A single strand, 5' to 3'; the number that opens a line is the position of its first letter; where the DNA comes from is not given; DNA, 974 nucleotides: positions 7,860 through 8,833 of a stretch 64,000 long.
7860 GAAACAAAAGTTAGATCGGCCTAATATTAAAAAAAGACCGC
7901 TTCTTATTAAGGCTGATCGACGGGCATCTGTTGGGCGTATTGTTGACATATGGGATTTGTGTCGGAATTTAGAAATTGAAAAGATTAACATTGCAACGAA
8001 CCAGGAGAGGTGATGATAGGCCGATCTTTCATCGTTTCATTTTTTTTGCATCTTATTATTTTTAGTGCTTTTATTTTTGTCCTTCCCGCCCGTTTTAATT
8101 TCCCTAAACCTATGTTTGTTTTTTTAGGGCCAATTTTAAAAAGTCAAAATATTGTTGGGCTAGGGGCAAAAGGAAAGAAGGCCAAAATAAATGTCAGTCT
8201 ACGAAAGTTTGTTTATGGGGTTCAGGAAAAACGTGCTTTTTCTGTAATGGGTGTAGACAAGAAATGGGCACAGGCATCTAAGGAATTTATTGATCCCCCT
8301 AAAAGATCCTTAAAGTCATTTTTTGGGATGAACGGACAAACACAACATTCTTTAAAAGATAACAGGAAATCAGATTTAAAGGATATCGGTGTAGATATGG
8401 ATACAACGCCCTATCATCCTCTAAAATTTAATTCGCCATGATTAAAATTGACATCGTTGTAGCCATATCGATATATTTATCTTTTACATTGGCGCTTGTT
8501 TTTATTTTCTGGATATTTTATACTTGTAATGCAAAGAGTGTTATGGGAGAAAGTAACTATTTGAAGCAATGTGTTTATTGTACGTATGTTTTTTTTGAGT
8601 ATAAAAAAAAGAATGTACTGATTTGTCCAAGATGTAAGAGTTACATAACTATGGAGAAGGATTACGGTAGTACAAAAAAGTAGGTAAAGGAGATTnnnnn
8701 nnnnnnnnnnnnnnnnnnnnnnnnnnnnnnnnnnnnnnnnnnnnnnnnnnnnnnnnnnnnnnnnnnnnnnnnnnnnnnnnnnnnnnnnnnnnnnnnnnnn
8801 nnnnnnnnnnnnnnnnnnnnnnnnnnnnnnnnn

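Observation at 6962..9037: ExbB-ExbD-TonB-like motor module placed directly upstream of the type IV pilus assembly cluster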

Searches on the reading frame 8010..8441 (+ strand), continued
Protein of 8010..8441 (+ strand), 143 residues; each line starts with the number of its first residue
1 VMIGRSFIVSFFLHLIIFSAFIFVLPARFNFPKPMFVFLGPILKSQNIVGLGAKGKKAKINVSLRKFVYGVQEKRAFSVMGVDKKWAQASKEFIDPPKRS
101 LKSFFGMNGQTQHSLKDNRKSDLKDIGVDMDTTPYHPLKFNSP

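Call 86: find_encoding_contigs(protein=P0133, flank=6000, max_places=3)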
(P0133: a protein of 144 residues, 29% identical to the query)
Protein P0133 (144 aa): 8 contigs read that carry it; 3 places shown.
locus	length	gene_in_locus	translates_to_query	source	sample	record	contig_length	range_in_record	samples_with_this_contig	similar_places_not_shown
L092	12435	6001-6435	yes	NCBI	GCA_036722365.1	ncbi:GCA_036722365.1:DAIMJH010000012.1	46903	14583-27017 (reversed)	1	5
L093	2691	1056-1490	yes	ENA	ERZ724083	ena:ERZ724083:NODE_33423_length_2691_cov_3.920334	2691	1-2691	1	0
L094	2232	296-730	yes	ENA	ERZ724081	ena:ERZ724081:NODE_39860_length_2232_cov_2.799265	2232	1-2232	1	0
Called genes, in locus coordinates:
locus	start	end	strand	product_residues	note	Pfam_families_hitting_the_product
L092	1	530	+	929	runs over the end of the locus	PF02463:SMC_N (faint), PF03193:RsgA_GTPase (faint), PF13191:AAA_16 (faint), PF13481:AAA_25 (faint), PF13555:AAA_29 (faint), PF17760:UvrA_inter, PF17755:UvrA_DNA-bind, PF00005:ABC_tran (weak), +1 more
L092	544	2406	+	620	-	-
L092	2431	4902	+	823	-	PF13174:TPR_6 (weak), PF13525:YfiO, PF13432:TPR_16 (weak), PF25062:ARM_TT21_N (weak), PF13424:TPR_12 (weak), PF13174:TPR_6 (weak), PF13432:TPR_16 (weak), PF13525:YfiO, +24 more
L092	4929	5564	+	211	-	PF01618:MotA_ExbB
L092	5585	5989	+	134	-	PF02472:ExbD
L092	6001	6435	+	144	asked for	-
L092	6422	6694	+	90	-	-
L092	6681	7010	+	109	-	-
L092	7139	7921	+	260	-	PF00483:NTP_transferase, PF12804:NTP_transf_3 (weak)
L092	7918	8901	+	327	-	PF01370:Epimerase, PF02719:Polysacc_synt_2, PF04321:RmlD_sub_bind, PF01073:3Beta_HSD, PF07993:NAD_binding_4, PF16363:GDP_Man_Dehyd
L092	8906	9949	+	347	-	PF01073:3Beta_HSD (weak), PF01370:Epimerase, PF16363:GDP_Man_Dehyd, PF07993:NAD_binding_4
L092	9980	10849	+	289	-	PF03102:NeuB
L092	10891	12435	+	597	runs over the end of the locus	PF02776:TPP_enzyme_N, PF00205:TPP_enzyme_M, PF02775:TPP_enzyme_C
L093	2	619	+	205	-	?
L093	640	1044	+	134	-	PF02472:ExbD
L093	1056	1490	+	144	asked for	-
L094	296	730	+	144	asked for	-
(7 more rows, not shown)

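Call 87: find_encoding_contigs(protein=P0141, flank=6000, max_places=2)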
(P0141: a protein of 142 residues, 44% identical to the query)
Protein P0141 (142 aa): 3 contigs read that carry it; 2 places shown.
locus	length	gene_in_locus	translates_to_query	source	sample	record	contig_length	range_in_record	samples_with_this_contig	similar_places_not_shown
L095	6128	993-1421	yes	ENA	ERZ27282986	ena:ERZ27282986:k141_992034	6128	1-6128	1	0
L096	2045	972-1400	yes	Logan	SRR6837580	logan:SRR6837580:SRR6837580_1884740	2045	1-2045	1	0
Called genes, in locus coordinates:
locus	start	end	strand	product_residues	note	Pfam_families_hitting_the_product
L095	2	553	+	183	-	?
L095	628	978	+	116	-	PF02472:ExbD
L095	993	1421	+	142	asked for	-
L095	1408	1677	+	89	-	-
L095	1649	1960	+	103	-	-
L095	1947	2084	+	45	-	-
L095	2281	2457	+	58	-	PF12728:HTH_17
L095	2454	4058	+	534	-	PF11104:PilM_2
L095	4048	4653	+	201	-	-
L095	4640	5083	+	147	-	-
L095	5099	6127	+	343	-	?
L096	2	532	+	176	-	?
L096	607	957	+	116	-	PF02472:ExbD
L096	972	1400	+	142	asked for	-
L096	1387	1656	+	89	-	-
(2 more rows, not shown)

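Call 88: search_protein_families(library=ncbifam, proteins=[L015:12380-12817:+, L016:12170-12622:+, L018:5263-5658:+, L019:12250-12555:+, L027:12040-12399:+, L003:11866-12171:+, L007:11766-12080:+, L010:10657-10989:+, L092:6681-7007:+, L002:11748-12089:+], max_evalue=0.05)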
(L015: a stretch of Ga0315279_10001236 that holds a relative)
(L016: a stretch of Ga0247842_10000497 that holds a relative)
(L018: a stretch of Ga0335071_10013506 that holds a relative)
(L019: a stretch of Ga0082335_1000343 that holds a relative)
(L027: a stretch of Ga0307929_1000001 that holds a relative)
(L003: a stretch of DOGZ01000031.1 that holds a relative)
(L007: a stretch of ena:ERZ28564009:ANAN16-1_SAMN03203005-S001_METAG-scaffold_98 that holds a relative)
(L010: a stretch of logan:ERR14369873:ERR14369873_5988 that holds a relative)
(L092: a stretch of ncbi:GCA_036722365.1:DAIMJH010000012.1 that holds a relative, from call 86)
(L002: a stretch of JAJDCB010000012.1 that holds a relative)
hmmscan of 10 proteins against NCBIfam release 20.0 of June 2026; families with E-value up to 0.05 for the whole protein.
L015:12380-12817:+ (146 aa): 3 families
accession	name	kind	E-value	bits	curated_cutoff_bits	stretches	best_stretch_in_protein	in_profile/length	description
NF041014.1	pilin_ComGG_2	equivalog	0.0045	17.6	40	1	12-63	2-53/101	competence type IV pilus minor pilin ComGG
NF037980.1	T2SS_GspK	equivalog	0.0051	16.4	130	1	14-71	2-59/307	type II secretion system minor pseudopilin GspK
NF006283.1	PRK08455.1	equivalog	0.022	14.4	187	1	8-55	10-57/182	flagellar basal body-associated protein FliL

L016:12170-12622:+ (151 aa): 2 families
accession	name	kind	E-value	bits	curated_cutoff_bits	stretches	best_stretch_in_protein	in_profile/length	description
NF037980.1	T2SS_GspK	equivalog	4.3e-05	23.2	130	1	9-66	2-59/307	type II secretion system minor pseudopilin GspK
NF041014.1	pilin_ComGG_2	equivalog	0.019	15.6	40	1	9-64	4-59/101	competence type IV pilus minor pilin ComGG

L018:5263-5658:+ (132 aa): 3 families
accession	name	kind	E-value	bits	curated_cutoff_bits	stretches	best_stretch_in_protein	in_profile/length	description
NF037980.1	T2SS_GspK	equivalog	2.3e-06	27.4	130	1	9-69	2-62/307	type II secretion system minor pseudopilin GspK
NF033774.1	phos_trans_PitA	exception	0.0068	15.1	800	1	7-54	230-276/498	inorganic phosphate transporter PitA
NF041014.1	pilin_ComGG_2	equivalog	0.026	15.2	40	1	9-54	4-49/101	competence type IV pilus minor pilin ComGG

L019:12250-12555:+ (102 aa): 2 families
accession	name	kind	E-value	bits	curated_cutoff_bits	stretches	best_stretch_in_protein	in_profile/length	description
NF037980.1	T2SS_GspK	equivalog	0.0015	18.1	130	1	8-64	4-60/307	type II secretion system minor pseudopilin GspK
NF049847.1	FtsL_COG5462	equivalog_domain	0.014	15.1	50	1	13-47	3-37/85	cell division protein FtsL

L027:12040-12399:+ (120 aa): 1 family
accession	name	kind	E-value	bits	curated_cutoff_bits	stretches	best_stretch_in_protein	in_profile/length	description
NF008437.0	PRK11280.1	equivalog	0.032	14.1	99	1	1-36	1-36/179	hypothetical protein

L003:11866-12171:+ (102 aa): 2 families
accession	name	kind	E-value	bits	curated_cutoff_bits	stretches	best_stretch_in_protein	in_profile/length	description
NF037980.1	T2SS_GspK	equivalog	8e-07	28.9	130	1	9-59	1-51/307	type II secretion system minor pseudopilin GspK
NF041014.1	pilin_ComGG_2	equivalog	0.028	15.1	40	1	10-79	4-67/101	competence type IV pilus minor pilin ComGG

L007:11766-12080:+ (105 aa): 2 families
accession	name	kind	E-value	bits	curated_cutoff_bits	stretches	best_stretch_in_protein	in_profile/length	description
NF037980.1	T2SS_GspK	equivalog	2.9e-06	27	130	1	10-69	2-61/307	type II secretion system minor pseudopilin GspK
NF052650.1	YknW_fam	equivalog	0.015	14.8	110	1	2-64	28-87/213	YknW family membrane protein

L010:10657-10989:+ (111 aa): 3 families
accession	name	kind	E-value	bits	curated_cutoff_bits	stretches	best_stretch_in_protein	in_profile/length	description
NF037980.1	T2SS_GspK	equivalog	8.7e-05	22.2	130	1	9-62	1-54/307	type II secretion system minor pseudopilin GspK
NF041014.1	pilin_ComGG_2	equivalog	0.01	16.4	40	1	11-69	6-63/101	competence type IV pilus minor pilin ComGG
TIGR02523.1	type_IV_pilV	equivalog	0.031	14.8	52.2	1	13-79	9-72/139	type IV pilus modification protein PilV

L092:6681-7007:+ (109 aa): 0 families

L002:11748-12089:+ (114 aa): 1 family
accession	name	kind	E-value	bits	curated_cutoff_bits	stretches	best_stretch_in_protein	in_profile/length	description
NF037980.1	T2SS_GspK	equivalog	0.00097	18.8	130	1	10-65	2-57/307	type II secretion system minor pseudopilin GspK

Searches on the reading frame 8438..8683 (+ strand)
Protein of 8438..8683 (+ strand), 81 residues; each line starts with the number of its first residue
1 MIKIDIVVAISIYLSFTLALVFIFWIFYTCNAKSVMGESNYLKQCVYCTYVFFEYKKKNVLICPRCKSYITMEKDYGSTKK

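Call 3: search_protein_families(library=pfam, proteins=[window:8438-8683:+], max_evalue=0.1)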
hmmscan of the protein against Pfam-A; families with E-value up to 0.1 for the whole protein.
window:8438-8683:+ (81 aa): 3 families
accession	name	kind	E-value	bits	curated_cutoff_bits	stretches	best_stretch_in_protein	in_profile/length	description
PF08274.17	Zn_Ribbon_YjdM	-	0.023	15.1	30.8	1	53-68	12-27/30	PhnA Zinc-Ribbon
PF23145.1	Zf_2nd_IFT121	-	0.078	13.1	25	0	57-71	13-27/45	IFT121, second zinc finger domain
PF14354.12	Lar_restr_allev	-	0.091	13.5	28.6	0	59-78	2-21/58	Restriction alleviation protein Lar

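Call 4: search_protein_families(library=ncbifam, proteins=[window:8438-8683:+], max_evalue=0.1)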
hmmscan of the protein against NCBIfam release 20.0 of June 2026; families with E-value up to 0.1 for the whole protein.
window:8438-8683:+ (81 aa): 1 family
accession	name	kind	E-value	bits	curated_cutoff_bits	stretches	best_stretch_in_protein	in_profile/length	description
NF038384.1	zinc_YnfU_fam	subfamily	0.09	12.4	36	1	56-69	34-47/52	YnfU family zinc-binding protein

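Call 45: search_protein_families(library=pfam, proteins=[L026:11038-11676:+, L033:11035-11712:+, L037:2151-2864:+, L028:975-1661:+, L015:11099-11737:+, L019:10997-11674:+, L020:6855-7529:+, L022:3629-4411:+, L027:11102-11608:+, L016:11040-11672:+], max_evalue=0.1)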
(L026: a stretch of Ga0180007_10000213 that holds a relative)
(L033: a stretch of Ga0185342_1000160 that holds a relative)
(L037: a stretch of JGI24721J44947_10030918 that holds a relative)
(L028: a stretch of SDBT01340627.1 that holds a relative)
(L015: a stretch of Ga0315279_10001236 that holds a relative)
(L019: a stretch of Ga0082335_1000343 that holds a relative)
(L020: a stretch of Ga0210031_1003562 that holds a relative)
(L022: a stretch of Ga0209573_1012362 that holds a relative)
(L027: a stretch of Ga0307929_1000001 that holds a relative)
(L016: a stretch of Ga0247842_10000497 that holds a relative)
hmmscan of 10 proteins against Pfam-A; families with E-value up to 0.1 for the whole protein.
L026:11038-11676:+ (212 aa): 2 families
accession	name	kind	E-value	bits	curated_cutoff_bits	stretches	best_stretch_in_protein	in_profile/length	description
PF03544.19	TonB_C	-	2.6e-13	50.7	24.6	1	135-211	3-79/79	Gram-negative bacterial TonB protein C-terminal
PF13103.11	TonB_2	-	0.0036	17.8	22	1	136-199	12-79/85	TonB C terminal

L033:11035-11712:+ (225 aa): 1 family
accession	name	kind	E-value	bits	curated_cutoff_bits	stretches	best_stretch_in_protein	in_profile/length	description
PF03544.19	TonB_C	-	7.1e-10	39.6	24.6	1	150-221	2-78/79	Gram-negative bacterial TonB protein C-terminal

L037:2151-2864:+ (237 aa): 2 families
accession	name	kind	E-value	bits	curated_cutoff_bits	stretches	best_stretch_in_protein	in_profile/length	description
PF03544.19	TonB_C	-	3.1e-14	53.6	24.6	1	163-236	3-79/79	Gram-negative bacterial TonB protein C-terminal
PF13103.11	TonB_2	-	0.004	17.7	22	1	166-214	14-64/85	TonB C terminal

L028:975-1661:+ (228 aa): 1 family
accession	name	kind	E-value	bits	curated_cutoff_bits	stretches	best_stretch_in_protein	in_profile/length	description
PF03544.19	TonB_C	-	0.0035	18.2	24.6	1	167-225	18-77/79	Gram-negative bacterial TonB protein C-terminal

L015:11099-11737:+ (212 aa): 0 families

L019:10997-11674:+ (225 aa): 0 families

L020:6855-7529:+ (224 aa): 0 families

L022:3629-4411:+ (260 aa): 1 family
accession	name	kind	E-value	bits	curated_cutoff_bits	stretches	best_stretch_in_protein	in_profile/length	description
PF13103.11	TonB_2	-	0.0011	19.5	22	1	196-242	30-76/85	TonB C terminal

L027:11102-11608:+ (168 aa): 1 family
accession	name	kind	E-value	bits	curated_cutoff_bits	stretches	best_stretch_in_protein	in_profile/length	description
PF03178.21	CPSF_A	-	0.072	12.9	27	1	62-151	186-282/319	CPSF A subunit region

L016:11040-11672:+ (210 aa): 0 families

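Call 46: search_protein_families(library=pfam, proteins=[L015:12380-12820:+, L016:12170-12625:+, L018:5263-5661:+, L019:12250-12558:+, L027:12040-12402:+, L013:12240-12578:+, L015:12181-12387:+, L027:11832-12038:+, L015:13052-13267:+], max_evalue=1)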
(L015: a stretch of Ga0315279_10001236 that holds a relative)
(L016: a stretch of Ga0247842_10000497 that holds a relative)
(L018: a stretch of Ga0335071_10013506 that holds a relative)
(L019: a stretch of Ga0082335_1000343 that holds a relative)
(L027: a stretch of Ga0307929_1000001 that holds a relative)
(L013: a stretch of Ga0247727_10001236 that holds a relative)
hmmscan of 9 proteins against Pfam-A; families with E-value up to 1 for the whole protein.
L015:12380-12820:+ (146 aa): 4 families
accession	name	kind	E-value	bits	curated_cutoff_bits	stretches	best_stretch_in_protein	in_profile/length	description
PF14341.11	PilX_N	-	0.00063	20.1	25.5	1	14-64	1-51/51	PilX N-terminal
PF04689.18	S1FA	-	0.19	12.4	21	1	15-47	10-41/66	DNA binding protein S1FA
PF15638.11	Tox-MPTase2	-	0.2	11.8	25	1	25-85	20-69/196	Metallopeptidase toxin 2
PF06898.16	YqfD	-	0.36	10.1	25.2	1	4-52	73-121/379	Putative stage IV sporulation protein YqfD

L016:12170-12625:+ (151 aa): 2 families
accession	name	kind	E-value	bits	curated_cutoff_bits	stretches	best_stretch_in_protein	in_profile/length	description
PF25686.1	Betaherpes_U91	-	0.031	14.2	27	1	9-59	14-64/157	Betaherpesvirus U91 protein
PF10713.14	DUF2509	-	0.25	11.8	25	1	24-99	3-75/130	Protein of unknown function (DUF2509)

L018:5263-5661:+ (132 aa): 0 families

L019:12250-12558:+ (102 aa): 3 families
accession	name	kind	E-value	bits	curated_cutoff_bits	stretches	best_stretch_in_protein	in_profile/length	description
PF14341.11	PilX_N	-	0.00015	22.1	25.5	1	8-54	3-46/51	PilX N-terminal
PF20136.4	DUF6526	-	0.055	13.9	23.7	1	7-43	45-81/145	Family of unknown function (DUF6526)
PF03506.19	Flu_C_NS1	-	0.15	12.2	27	1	5-65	90-152/167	Influenza C non-structural protein (NS1)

L027:12040-12402:+ (120 aa): 0 families

L013:12240-12578:+ (112 aa): 0 families

L015:12181-12387:+ (68 aa): 2 families
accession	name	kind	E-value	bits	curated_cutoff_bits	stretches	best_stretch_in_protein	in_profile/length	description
PF10771.15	DUF2582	-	1.1e-13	51.6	24.2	1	4-62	5-63/65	Winged helix-turn-helix domain (DUF2582)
PF11363.13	DUF3164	-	0.14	12.2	23.7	0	17-41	4-28/194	Protein of unknown function (DUF3164)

L027:11832-12038:+ (68 aa): 2 families
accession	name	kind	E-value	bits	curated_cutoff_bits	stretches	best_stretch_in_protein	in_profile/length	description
PF10771.15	DUF2582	-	3.6e-07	30.7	24.2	1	4-60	5-61/65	Winged helix-turn-helix domain (DUF2582)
PF23411.1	Beta-prop_Vps41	-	0.051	13.3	33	1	18-67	106-155/332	Vps42 beta-propeller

L015:13052-13267:+ (71 aa): 7 families
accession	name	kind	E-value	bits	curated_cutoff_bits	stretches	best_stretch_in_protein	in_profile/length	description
PF12728.13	HTH_17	-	1.7e-14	54.2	27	1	10-58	2-50/51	Helix-turn-helix domain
PF15943.11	YdaS_toxin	-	0.004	17.4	30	1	14-36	13-36/65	Bacterial toxin YdaS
PF07022.19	Phage_CI_repr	-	0.014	16.1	22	1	14-36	17-39/65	Bacteriophage CI repressor helix-turn-helix domain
PF03374.19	ANT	-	0.02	15.7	25.3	1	7-52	21-67/108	Phage antirepressor protein KilAC domain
PF13384.12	HTH_23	-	0.021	15.1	24.6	1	12-34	20-43/50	Homeodomain-like domain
PF01710.22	HTH_Tnp_IS630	-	0.052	14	21.3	1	12-41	21-50/119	Transposase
PF07037.17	YfeC-like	-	0.09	13.5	22.9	1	13-43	4-34/122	Transcription regulator YfeC-like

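Call 80: search_protein_families(library=pfam, proteins=[L026:8221-9753:+, L033:8484-9980:+, L045:8170-9900:+, L081:4181-5824:+, L091:5410-7044:+, L040:892-3123:+, L043:7282-9540:+, L084:7538-9787:+, L034:47-1078:+, L037:156-1082:+], max_evalue=0.01)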
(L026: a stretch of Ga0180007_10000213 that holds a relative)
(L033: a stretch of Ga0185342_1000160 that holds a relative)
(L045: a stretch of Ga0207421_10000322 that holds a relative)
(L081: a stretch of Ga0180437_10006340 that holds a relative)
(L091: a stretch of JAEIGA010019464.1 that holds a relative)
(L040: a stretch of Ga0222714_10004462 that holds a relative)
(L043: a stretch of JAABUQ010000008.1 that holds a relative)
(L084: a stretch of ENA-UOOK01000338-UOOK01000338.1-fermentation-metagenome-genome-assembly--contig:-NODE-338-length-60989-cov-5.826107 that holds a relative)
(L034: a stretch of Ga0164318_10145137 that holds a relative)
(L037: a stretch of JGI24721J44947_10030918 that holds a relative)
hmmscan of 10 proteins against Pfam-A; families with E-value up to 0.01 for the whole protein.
L026:8221-9753:+ (510 aa): 0 families

L033:8484-9980:+ (498 aa): 1 family
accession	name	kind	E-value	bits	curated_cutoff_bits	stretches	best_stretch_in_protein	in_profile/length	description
PF00593.30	TonB_dep_Rec_b-barrel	-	0.0023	18.3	27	1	398-472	354-436/436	TonB dependent receptor-like, beta-barrel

L045:8170-9900:+ (576 aa): 0 families

L081:4181-5824:+ (547 aa): 0 families

L091:5410-7044:+ (544 aa): 0 families

L040:892-3123:+ (743 aa): 4 families
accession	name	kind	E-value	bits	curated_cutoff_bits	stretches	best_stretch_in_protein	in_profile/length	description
PF03772.21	Competence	-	3e-45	155.1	23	1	205-469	1-267/270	Competence protein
PF13567.11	DUF4131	-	9e-16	58.4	31.6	1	23-163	7-162/165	Domain of unknown function (DUF4131)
PF00753.33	Lactamase_B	-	1.1e-12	48.7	22.7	1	503-675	2-186/196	Metallo-beta-lactamase superfamily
PF12706.13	Lactamase_B_2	-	0.0031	17.6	27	1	538-583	20-66/200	Beta-lactamase superfamily domain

L043:7282-9540:+ (752 aa): 12 families
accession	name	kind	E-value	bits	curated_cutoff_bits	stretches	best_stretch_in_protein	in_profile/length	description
PF00990.26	GGDEF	-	5.4e-44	150.2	23.8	1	563-715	1-160/161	Diguanylate cyclase, GGDEF domain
PF08448.16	PAS_4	-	4.3e-16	59.6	23.1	2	110-220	2-110/110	PAS fold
PF13426.13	PAS_9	-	1.1e-13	51.8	27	1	116-216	3-102/103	PAS domain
PF00989.32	PAS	-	1.1e-13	51.7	22.6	2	104-209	2-107/113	PAS fold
PF13188.13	PAS_8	-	7e-13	48.4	21.8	2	395-446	1-55/65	PAS domain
PF01590.32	GAF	-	4.4e-11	43.9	22.4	1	251-379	7-131/133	GAF domain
PF13185.12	GAF_2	-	2.9e-09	37.7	28.6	1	247-375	5-129/136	GAF domain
PF12860.13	PAS_7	-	3.8e-09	37.1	27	0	402-527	2-113/115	PAS fold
PF13492.12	GAF_3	-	0.00085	20.2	27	1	245-381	1-127/129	GAF domain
PF17853.6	GGDEF_2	-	0.0016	19.1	24.5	1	596-684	24-94/116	GGDEF-like domain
PF13596.12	PAS_10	-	0.0087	17.1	22.1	0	107-215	3-105/106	PAS domain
PF09548.15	Spore_III_AB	-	0.0093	16.4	32.5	0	45-134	5-95/170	Stage III sporulation protein AB (spore_III_AB)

L084:7538-9787:+ (749 aa): 6 families
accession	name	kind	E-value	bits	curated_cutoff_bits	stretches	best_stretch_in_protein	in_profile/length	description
PF02836.23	Glyco_hydro_2_C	-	6.1e-26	91.7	21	1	271-544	3-296/302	Glycosyl hydrolases family 2, TIM barrel domain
PF18565.7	Glyco_hydro2_C5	-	2.6e-13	50.2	32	1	656-744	1-102/103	Glycoside hydrolase family 2 C-terminal domain 5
PF02837.24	Glyco_hydro_2_N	-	3.4e-13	50.3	28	1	44-153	55-165/169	Glycosyl hydrolases family 2, sugar binding domain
PF00703.27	Glyco_hydro_2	-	1.8e-10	42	23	1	160-267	2-109/109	Glycosyl hydrolases family 2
PF22666.2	Glyco_hydro_2_N2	-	2.7e-05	24.8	27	1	56-127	50-120/167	Glycosyl hydrolase 2 galactose-binding domain-like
PF13364.12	BetaGal_ABD2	-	0.00031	21.9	23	1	71-129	51-111/112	Beta-galactosidase second all-beta domain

L034:47-1078:+ (343 aa): 0 families

L037:156-1082:+ (308 aa): 0 families

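Call 88: search_protein_families(library=ncbifam, proteins=[L015:12380-12817:+, L016:12170-12622:+, L018:5263-5658:+, L019:12250-12555:+, L027:12040-12399:+, L003:11866-12171:+, L007:11766-12080:+, L002:11748-12089:+], max_evalue=0.05)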
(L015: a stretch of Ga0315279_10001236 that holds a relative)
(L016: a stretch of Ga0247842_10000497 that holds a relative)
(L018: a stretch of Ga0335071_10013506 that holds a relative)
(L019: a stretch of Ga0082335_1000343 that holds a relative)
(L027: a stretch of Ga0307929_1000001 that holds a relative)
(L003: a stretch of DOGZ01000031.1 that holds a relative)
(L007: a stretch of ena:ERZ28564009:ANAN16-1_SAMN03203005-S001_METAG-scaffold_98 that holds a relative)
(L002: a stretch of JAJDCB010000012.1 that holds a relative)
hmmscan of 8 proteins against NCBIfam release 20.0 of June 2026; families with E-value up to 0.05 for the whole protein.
L015:12380-12817:+ (146 aa): 3 families
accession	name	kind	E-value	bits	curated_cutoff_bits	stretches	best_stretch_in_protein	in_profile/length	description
NF041014.1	pilin_ComGG_2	equivalog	0.0045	17.6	40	1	12-63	2-53/101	competence type IV pilus minor pilin ComGG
NF037980.1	T2SS_GspK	equivalog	0.0051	16.4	130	1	14-71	2-59/307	type II secretion system minor pseudopilin GspK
NF006283.1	PRK08455.1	equivalog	0.022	14.4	187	1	8-55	10-57/182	flagellar basal body-associated protein FliL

L016:12170-12622:+ (151 aa): 2 families
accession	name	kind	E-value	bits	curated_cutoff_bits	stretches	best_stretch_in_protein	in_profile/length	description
NF037980.1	T2SS_GspK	equivalog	4.3e-05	23.2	130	1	9-66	2-59/307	type II secretion system minor pseudopilin GspK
NF041014.1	pilin_ComGG_2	equivalog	0.019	15.6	40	1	9-64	4-59/101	competence type IV pilus minor pilin ComGG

L018:5263-5658:+ (132 aa): 3 families
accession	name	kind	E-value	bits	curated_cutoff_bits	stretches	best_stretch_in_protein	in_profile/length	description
NF037980.1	T2SS_GspK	equivalog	2.3e-06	27.4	130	1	9-69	2-62/307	type II secretion system minor pseudopilin GspK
NF033774.1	phos_trans_PitA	exception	0.0068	15.1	800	1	7-54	230-276/498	inorganic phosphate transporter PitA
NF041014.1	pilin_ComGG_2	equivalog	0.026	15.2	40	1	9-54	4-49/101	competence type IV pilus minor pilin ComGG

L019:12250-12555:+ (102 aa): 2 families
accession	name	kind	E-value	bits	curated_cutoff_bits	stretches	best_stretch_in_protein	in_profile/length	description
NF037980.1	T2SS_GspK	equivalog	0.0015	18.1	130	1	8-64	4-60/307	type II secretion system minor pseudopilin GspK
NF049847.1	FtsL_COG5462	equivalog_domain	0.014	15.1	50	1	13-47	3-37/85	cell division protein FtsL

L027:12040-12399:+ (120 aa): 1 family
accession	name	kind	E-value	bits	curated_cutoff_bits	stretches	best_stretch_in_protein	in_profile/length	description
NF008437.0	PRK11280.1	equivalog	0.032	14.1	99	1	1-36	1-36/179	hypothetical protein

L003:11866-12171:+ (102 aa): 2 families
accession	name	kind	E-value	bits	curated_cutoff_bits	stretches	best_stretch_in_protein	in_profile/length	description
NF037980.1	T2SS_GspK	equivalog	8e-07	28.9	130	1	9-59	1-51/307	type II secretion system minor pseudopilin GspK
NF041014.1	pilin_ComGG_2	equivalog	0.028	15.1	40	1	10-79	4-67/101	competence type IV pilus minor pilin ComGG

L007:11766-12080:+ (105 aa): 2 families
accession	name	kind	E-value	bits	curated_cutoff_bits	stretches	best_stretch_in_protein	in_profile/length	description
NF037980.1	T2SS_GspK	equivalog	2.9e-06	27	130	1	10-69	2-61/307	type II secretion system minor pseudopilin GspK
NF052650.1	YknW_fam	equivalog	0.015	14.8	110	1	2-64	28-87/213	YknW family membrane protein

L002:11748-12089:+ (114 aa): 1 family
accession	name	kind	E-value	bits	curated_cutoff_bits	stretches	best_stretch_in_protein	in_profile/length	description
NF037980.1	T2SS_GspK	equivalog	0.00097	18.8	130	1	10-65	2-57/307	type II secretion system minor pseudopilin GspK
